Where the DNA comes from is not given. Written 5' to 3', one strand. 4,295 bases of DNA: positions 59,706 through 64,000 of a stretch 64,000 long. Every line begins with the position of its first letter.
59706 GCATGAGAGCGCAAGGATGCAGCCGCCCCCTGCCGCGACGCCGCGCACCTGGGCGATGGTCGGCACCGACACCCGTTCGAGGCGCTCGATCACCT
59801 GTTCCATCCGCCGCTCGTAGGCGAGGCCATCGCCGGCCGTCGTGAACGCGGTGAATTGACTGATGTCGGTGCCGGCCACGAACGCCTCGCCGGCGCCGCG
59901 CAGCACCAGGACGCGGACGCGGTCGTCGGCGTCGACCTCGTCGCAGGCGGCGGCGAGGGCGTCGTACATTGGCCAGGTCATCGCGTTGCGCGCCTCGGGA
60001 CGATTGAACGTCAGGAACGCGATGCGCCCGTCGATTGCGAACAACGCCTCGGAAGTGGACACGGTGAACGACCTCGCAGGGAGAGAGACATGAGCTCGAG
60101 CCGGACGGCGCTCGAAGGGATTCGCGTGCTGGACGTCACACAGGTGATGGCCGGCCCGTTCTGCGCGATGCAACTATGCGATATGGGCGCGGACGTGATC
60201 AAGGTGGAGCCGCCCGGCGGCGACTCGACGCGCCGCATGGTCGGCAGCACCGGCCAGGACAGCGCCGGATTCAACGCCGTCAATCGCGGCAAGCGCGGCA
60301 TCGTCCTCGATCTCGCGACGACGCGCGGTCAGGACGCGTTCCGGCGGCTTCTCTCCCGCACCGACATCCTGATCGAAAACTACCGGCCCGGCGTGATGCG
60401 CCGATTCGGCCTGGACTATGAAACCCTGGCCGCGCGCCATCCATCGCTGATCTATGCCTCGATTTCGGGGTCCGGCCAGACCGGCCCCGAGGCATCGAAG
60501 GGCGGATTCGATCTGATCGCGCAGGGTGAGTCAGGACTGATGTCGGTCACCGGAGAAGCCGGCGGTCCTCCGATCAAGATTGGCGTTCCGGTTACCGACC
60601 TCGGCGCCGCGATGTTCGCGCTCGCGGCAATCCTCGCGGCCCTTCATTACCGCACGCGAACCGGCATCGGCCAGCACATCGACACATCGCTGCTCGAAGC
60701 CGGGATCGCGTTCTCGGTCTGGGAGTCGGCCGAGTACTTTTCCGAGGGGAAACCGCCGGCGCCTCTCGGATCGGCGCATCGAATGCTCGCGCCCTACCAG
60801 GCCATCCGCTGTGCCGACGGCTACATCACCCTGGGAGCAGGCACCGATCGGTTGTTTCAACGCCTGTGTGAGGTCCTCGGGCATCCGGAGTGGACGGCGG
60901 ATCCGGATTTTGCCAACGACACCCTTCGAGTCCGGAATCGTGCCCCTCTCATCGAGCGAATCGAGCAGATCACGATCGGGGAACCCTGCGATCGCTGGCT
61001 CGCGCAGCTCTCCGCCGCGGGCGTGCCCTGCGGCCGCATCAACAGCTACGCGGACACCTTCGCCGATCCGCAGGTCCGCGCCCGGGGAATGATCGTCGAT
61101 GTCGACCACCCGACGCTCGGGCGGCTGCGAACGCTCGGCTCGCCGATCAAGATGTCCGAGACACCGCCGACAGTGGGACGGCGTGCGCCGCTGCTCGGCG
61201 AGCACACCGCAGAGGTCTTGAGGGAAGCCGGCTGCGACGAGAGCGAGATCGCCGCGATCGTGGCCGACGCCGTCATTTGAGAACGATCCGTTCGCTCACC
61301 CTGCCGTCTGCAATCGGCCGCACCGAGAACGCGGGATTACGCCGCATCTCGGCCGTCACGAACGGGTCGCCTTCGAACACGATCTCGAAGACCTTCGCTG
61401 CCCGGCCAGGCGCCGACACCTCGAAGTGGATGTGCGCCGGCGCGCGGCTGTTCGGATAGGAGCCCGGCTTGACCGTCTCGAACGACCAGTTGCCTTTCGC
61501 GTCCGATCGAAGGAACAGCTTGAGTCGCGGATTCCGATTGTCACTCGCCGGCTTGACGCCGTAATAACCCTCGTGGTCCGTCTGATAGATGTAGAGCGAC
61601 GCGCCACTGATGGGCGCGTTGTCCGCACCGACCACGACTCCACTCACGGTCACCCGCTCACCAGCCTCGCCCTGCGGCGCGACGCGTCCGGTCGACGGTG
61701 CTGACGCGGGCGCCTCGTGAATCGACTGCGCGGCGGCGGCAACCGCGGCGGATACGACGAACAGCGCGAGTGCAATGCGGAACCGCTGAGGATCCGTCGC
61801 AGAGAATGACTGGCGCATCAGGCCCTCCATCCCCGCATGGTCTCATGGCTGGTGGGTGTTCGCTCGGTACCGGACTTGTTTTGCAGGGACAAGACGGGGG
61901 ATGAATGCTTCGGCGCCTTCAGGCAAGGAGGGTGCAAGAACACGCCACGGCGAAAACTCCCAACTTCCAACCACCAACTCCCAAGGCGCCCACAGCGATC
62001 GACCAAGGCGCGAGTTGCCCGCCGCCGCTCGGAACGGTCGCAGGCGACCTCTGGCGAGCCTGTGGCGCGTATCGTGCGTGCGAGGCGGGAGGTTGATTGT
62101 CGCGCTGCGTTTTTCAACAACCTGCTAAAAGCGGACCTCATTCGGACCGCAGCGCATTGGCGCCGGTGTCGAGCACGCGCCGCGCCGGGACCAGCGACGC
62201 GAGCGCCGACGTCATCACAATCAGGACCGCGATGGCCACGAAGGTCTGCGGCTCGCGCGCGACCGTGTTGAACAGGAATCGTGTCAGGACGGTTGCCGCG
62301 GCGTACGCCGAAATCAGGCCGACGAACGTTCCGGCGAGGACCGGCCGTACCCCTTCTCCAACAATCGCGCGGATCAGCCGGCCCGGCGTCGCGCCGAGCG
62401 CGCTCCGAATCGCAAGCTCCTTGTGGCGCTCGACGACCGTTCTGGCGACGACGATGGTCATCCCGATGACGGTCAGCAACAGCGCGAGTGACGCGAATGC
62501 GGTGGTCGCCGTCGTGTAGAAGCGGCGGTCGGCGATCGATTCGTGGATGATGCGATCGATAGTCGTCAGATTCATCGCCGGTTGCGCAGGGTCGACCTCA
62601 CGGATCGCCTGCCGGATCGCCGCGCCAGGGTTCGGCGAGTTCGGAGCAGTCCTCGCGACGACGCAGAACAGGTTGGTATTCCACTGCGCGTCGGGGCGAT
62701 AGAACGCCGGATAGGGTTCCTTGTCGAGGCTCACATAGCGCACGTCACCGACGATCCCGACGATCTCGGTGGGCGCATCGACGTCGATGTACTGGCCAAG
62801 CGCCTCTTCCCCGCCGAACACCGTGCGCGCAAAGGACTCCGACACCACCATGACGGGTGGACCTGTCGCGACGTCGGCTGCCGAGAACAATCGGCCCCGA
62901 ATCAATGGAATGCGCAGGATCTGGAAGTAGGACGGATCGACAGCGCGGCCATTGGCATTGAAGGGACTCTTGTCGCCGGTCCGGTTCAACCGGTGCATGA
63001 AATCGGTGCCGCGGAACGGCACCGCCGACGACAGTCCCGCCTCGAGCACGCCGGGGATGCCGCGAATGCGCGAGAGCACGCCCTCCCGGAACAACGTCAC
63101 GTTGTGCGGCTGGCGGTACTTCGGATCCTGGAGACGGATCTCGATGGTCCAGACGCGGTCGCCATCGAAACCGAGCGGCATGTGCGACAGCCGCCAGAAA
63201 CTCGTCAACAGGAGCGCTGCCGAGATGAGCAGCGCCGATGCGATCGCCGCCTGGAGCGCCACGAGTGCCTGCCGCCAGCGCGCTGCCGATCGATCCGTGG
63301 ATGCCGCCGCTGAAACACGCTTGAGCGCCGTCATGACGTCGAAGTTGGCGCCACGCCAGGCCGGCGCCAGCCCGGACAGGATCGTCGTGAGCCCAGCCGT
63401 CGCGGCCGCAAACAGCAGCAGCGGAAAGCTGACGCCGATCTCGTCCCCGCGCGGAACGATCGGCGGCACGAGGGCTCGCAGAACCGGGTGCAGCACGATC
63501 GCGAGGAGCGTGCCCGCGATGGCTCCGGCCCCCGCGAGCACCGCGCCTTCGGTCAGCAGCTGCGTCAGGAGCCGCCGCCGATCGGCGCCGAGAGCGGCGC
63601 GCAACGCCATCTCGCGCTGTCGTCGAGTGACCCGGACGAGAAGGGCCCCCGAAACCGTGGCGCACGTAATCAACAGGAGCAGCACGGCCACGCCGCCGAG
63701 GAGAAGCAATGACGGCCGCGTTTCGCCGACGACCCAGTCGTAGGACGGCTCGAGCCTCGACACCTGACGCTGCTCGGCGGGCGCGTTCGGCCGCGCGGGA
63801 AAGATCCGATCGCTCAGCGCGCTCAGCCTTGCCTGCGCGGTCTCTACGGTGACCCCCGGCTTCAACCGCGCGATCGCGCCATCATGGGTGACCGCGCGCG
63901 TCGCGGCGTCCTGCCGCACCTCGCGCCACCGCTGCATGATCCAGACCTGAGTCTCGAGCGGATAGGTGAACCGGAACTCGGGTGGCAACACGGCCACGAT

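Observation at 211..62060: Intergenic spacers are colonised by a transcription-polar system of mosaic repeats built from 6-8-nt tandem units (BIME/REP-like)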

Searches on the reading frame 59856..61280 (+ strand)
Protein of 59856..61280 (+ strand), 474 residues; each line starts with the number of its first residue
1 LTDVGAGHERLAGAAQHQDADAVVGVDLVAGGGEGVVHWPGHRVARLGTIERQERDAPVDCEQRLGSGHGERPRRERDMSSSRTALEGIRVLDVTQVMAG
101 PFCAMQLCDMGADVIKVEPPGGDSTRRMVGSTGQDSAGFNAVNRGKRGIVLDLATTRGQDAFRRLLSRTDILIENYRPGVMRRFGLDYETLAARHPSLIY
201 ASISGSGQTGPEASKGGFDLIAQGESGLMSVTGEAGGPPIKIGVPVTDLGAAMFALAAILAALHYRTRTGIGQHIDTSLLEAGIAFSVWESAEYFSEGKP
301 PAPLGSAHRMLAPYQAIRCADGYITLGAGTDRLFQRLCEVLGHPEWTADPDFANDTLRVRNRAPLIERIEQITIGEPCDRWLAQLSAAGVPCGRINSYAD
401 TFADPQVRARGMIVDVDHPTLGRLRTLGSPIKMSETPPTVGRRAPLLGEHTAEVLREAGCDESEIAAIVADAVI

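Call 24: search_protein_families(library=pfam, proteins=[window:59856-61280:+])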
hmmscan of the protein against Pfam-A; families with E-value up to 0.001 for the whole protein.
window:59856-61280:+ (474 aa): 1 family
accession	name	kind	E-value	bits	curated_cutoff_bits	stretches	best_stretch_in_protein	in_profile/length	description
PF02515.22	CoA_transf_3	-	3.2e-133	444.8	23.3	1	86-451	1-366/366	CoA-transferase family III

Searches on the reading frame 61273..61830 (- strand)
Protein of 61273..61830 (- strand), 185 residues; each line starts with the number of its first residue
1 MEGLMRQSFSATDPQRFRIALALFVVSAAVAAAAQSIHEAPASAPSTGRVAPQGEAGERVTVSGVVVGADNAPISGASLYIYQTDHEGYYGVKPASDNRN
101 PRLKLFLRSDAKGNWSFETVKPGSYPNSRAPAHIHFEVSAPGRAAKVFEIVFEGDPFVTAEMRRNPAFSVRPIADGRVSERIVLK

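Call 24: search_protein_families(library=pfam, proteins=[window:61273-61830:-])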
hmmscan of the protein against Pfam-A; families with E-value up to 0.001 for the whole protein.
window:61273-61830:- (185 aa): 2 families
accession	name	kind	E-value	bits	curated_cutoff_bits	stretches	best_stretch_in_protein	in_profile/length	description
PF00775.27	Dioxygenase_C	-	3.1e-17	63.1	27.3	1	46-162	16-149/182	Dioxygenase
PF13620.12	CarboxypepD_reg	-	3.2e-06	27.8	32.3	1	61-125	1-50/82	Carboxypeptidase regulatory-like domain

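Call 46: find_encoding_contigs(protein=window:61273-61830:-, flank=10000, max_places=8)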
Protein window:61273-61830:- (185 aa): 1 contig read that carries it; 1 place shown.
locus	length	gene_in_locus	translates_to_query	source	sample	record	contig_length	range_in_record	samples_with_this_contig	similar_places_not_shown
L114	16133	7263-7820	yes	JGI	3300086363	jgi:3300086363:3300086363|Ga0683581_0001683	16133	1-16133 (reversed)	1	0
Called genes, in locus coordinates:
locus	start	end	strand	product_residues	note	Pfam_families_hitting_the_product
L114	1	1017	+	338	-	?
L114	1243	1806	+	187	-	PF13618:Gluconate_2-dh3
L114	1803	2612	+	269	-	PF00890:FAD_binding_2 (weak), PF01266:DAO (weak), PF13450:NAD_binding_8 (weak)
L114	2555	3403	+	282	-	PF05199:GMC_oxred_C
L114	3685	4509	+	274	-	PF01209:Ubie_methyltran, PF13489:Methyltransf_23, PF13847:Methyltransf_31, PF08241:Methyltransf_11, PF08242:Methyltransf_12 (weak), PF13649:Methyltransf_25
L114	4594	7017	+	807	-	PF12704:MacB_PCD, PF02687:FtsX, PF12704:MacB_PCD, PF02687:FtsX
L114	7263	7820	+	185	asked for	PF00775:Dioxygenase_C, PF13620:CarboxypepD_reg (faint)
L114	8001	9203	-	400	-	PF02515:CoA_transf_3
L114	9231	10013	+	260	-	PF00378:ECH_1, PF16113:ECH_2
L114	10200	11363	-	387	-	PF00266:Aminotran_5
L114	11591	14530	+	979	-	PF01565:FAD_binding_4, PF02913:FAD-oxidase_C, PF13183:Fer4_8, PF13534:Fer4_17 (weak)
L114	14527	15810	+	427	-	PF03600:CitMHS, PF07158:MatC_N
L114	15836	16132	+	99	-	?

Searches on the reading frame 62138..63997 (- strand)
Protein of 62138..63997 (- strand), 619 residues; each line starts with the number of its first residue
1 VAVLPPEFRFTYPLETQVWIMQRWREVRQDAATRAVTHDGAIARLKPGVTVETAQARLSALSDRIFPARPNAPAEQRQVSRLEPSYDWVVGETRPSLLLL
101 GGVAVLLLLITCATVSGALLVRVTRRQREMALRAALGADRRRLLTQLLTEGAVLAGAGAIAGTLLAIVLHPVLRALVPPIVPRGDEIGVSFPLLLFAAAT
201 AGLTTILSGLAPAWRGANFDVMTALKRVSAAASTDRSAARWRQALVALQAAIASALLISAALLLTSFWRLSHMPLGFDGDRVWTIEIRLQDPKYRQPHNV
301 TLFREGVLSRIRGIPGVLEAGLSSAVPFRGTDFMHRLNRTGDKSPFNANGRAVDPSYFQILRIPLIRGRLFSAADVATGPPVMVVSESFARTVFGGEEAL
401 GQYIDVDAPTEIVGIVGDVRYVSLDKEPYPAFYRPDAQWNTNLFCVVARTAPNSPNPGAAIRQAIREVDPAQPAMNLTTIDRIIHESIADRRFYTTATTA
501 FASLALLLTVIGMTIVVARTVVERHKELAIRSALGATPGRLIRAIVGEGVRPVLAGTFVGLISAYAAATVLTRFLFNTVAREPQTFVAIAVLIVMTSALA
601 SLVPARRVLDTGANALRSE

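Call 24: search_protein_families(library=pfam, proteins=[window:62138-63997:-])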
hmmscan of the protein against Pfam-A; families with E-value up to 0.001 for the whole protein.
window:62138-63997:- (619 aa): 2 families
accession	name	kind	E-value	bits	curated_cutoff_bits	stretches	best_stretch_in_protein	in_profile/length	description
PF02687.27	FtsX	-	1.2e-24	87.1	25.5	2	500-609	2-116/120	FtsX-like permease C-terminal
PF12704.14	MacB_PCD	-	1.1e-15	58.9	27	1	252-419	10-157/207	MacB-like periplasmic core domain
